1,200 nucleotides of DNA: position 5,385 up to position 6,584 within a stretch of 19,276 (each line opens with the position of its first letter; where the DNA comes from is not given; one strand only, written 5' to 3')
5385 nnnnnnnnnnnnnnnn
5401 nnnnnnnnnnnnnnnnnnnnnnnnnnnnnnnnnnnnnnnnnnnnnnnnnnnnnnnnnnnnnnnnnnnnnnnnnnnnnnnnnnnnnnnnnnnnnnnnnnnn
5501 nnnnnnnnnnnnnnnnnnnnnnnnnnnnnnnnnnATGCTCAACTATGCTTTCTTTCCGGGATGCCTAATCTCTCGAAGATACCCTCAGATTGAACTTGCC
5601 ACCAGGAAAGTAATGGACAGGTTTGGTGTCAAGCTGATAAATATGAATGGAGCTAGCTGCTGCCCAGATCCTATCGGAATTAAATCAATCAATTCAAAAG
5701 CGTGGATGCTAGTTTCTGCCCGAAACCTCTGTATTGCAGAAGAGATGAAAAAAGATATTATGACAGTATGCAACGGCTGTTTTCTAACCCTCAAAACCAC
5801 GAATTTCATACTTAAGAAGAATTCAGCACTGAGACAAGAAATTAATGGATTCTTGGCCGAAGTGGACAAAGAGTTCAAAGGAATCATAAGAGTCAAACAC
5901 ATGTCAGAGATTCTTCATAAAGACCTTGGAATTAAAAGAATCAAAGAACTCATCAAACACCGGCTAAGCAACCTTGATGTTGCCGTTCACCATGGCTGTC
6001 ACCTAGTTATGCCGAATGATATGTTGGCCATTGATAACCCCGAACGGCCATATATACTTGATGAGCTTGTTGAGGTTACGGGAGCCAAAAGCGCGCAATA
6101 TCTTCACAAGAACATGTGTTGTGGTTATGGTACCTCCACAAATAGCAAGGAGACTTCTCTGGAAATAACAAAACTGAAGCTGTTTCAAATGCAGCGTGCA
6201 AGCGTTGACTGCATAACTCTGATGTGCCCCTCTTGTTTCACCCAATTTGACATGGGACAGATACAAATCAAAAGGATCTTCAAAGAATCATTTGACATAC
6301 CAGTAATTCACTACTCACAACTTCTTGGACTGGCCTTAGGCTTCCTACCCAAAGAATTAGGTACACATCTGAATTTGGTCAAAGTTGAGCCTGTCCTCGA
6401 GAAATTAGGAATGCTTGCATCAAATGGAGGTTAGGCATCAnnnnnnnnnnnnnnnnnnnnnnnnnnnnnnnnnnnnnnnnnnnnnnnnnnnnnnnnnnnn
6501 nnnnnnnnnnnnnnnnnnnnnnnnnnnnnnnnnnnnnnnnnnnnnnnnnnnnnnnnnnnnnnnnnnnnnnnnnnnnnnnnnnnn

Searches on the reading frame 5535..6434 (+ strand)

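Call 7: search_protein_families(library=pfam, proteins=[window:5535-6434:+], max_evalue=0.01)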
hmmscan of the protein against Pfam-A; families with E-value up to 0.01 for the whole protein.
window:5535-6434:+ (299 aa): 1 family
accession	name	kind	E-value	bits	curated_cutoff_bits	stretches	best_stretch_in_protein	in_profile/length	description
PF02754.22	CCG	-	1.2e-31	109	20.6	2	149-239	1-85/85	Cysteine-rich domain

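Call 8: search_protein_families(library=ncbifam, proteins=[window:5535-6434:+], max_evalue=0.001)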
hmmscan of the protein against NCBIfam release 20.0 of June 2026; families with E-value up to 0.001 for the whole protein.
window:5535-6434:+ (299 aa): 8 families
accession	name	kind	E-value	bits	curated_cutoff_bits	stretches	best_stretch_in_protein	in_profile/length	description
TIGR03288.1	CoB_CoM_SS_B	equivalog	1.8e-109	365.5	345.15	1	4-291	2-290/290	CoB--CoM heterodisulfide reductase subunit B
NF042965.1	MFR_anch_SdhE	equivalog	1.4e-47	162.6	500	1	3-283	2-277/282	8-methylmenaquinol:fumarate reductase membrane anchor subunit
NF041780.1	hetero_SS_HdrB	equivalog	2.3e-45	155.2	450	1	6-290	8-304/304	ferredoxin:CoB-CoM heterodisulfide reductase subunit HdrB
NF045670.1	quin_L_LdhH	equivalog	7.3e-20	70.8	800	1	5-264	470-705/706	L-lactate dehydrogenase (quinone) large subunit LdhH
NF004898.0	PRK06259.1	equivalog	4.1e-15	55.4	385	1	4-242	264-465/488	fumarate reductase (CoM/CoB) subunit TfrB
NF008369.0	PRK11168.1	equivalog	4.1e-09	35.8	278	1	5-241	170-383/401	anaerobic glycerol-3-phosphate dehydrogenase subunit C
TIGR03379.1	glycerol3P_GlpC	equivalog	9e-06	24.7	279.9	1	5-241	165-380/397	anaerobic glycerol-3-phosphate dehydrogenase subunit GlpC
NF008434.0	PRK11274.1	equivalog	1.3e-05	24.3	333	1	8-240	174-390/409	glycolate oxidase subunit GlcF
